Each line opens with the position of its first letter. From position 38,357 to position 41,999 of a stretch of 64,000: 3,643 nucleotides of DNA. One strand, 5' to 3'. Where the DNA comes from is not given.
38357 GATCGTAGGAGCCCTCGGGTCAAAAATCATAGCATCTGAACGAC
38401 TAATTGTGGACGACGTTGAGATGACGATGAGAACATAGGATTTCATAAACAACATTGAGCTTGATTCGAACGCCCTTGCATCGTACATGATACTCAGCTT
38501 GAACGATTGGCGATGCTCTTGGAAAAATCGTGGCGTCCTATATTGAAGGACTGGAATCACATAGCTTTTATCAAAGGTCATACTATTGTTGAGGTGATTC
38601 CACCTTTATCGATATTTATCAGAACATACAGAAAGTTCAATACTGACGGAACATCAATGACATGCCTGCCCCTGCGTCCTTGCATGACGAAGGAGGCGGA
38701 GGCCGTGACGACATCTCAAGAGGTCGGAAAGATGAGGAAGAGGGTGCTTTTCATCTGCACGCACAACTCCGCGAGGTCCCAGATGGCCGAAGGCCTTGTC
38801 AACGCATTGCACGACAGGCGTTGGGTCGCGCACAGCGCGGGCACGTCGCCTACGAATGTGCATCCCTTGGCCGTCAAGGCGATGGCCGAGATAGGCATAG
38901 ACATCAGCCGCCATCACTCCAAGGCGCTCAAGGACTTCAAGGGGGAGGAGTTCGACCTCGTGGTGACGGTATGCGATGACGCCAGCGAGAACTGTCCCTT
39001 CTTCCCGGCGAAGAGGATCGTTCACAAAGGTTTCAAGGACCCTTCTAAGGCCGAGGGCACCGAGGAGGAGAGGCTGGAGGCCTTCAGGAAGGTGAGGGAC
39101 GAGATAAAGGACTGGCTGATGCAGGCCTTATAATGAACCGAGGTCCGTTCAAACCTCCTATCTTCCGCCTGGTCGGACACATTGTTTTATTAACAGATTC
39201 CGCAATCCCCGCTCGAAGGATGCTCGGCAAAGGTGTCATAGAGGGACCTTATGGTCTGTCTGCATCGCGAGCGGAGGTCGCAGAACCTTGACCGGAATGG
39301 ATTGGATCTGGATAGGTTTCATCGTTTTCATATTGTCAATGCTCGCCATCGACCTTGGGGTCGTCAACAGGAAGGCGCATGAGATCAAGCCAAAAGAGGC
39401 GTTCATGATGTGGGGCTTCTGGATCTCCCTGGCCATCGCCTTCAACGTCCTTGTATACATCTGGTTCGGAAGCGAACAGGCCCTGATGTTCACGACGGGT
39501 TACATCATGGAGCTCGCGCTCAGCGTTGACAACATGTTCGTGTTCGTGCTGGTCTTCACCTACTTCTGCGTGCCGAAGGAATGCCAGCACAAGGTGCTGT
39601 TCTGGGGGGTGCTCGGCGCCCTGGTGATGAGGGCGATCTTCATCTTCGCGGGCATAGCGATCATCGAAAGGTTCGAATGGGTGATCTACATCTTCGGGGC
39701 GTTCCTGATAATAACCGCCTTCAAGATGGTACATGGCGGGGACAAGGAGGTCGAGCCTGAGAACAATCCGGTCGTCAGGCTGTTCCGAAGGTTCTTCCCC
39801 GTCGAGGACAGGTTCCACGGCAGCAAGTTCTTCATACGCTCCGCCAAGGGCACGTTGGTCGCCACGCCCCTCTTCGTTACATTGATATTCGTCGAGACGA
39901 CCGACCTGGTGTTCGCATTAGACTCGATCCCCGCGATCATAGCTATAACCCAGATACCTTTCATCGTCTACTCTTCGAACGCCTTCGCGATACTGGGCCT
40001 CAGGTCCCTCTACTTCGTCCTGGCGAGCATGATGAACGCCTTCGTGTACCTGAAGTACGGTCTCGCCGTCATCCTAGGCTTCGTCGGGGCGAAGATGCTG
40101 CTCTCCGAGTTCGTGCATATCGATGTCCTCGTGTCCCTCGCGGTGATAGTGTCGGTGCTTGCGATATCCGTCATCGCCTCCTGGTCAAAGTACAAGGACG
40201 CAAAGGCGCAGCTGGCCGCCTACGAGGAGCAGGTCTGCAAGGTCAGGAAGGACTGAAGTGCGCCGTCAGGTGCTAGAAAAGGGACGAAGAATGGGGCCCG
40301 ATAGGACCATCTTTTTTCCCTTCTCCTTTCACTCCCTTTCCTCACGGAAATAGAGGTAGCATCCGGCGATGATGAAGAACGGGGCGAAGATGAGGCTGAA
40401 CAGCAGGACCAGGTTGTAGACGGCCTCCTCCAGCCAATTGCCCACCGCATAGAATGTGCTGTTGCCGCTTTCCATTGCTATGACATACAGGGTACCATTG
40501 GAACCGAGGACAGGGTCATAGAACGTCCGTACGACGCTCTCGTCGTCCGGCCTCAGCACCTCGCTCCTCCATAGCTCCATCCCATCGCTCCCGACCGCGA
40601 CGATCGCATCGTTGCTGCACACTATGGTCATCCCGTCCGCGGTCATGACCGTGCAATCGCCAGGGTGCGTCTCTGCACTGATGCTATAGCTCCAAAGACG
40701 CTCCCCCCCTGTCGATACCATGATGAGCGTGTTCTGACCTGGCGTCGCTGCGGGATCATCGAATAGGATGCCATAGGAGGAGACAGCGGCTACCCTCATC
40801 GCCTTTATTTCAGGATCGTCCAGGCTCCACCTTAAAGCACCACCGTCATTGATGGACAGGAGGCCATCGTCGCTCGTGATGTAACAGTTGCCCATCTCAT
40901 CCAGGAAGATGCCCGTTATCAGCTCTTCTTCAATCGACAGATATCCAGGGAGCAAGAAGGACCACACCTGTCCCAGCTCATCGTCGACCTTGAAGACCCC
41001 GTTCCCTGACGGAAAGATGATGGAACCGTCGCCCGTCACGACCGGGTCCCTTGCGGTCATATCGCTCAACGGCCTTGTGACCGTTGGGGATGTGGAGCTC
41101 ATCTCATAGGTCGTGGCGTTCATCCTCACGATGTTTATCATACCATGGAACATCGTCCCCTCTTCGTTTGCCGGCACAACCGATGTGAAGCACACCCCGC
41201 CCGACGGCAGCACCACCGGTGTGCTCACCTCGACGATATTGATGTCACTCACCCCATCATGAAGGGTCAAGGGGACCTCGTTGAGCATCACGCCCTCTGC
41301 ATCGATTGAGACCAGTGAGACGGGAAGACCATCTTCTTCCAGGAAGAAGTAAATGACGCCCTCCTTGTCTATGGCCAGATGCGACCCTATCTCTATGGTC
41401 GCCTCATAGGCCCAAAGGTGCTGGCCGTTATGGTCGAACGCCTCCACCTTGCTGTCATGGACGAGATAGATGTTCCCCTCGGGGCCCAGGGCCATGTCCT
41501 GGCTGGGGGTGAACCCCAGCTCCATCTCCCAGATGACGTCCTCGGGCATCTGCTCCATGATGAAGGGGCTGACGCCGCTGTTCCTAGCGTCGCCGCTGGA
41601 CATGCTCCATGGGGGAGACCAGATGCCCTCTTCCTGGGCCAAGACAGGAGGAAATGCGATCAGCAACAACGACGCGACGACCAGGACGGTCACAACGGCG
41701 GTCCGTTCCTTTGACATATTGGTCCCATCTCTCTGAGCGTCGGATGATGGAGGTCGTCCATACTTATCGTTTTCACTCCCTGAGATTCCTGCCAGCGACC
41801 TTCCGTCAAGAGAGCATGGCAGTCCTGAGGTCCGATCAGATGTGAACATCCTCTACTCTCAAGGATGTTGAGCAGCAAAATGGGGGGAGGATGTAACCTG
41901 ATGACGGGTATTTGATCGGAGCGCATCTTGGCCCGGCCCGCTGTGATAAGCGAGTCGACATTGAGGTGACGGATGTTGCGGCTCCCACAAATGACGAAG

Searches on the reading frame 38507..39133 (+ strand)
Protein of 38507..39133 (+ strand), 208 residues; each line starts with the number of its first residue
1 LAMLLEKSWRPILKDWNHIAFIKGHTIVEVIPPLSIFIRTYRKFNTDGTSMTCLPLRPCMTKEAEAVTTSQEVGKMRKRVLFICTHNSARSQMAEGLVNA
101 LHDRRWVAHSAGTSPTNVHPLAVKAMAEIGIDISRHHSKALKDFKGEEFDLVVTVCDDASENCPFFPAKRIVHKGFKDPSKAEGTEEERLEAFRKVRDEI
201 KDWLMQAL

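Call 65: search_protein_families(library=pfam, proteins=[window:38507-39133:+], max_evalue=0.0001)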
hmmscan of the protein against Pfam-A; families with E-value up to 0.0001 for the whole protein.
window:38507-39133:+ (208 aa): 1 family
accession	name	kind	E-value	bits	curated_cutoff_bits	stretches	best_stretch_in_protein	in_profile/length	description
PF01451.26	LMWPc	-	1.9e-20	74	23.2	1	80-205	1-141/144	Low molecular weight phosphotyrosine protein phosphatase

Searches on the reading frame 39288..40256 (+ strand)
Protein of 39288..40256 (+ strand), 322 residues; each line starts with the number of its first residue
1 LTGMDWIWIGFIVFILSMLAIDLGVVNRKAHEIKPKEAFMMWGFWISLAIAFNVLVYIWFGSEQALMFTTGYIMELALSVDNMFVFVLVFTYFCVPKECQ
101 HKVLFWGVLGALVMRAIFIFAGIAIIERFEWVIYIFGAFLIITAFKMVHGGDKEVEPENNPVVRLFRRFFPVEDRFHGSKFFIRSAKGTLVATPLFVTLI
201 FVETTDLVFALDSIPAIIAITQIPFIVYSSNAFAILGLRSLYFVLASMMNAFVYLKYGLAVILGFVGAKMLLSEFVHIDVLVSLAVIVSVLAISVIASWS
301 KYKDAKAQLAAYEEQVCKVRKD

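Call 66: search_protein_families(library=pfam, proteins=[window:39288-40256:+], max_evalue=0.0001)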
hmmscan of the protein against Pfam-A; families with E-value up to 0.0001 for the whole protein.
window:39288-40256:+ (322 aa): 1 family
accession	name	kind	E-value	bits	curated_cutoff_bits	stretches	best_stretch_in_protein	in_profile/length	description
PF03741.22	TerC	-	2.9e-52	177.4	27.8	1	70-273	2-177/178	Integral membrane protein TerC family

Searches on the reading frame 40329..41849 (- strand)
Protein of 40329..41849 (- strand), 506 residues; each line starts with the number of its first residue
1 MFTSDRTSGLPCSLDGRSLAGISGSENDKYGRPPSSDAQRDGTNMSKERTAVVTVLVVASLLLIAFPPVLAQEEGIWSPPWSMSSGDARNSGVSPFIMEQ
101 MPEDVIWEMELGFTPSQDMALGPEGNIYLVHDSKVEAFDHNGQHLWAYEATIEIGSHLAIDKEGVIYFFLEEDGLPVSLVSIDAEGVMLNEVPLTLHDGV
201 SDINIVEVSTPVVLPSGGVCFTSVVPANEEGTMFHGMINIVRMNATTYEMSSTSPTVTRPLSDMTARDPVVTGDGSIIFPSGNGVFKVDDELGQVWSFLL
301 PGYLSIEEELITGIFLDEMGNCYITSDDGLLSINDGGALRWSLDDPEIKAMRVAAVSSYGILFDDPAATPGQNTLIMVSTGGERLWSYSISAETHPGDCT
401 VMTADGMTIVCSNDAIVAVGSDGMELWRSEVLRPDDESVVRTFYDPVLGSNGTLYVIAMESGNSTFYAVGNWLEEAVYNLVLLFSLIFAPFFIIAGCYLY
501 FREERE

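Call 66: search_protein_families(library=pfam, proteins=[window:40329-41849:-], max_evalue=0.0001)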
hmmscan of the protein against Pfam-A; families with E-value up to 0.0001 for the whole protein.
window:40329-41849:- (506 aa): 1 family
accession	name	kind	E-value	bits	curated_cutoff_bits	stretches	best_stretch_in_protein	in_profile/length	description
PF13360.13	PQQ_2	-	2.7e-08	34.2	27.6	0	295-462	16-180/233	Outer membrane protein assembly factor BamB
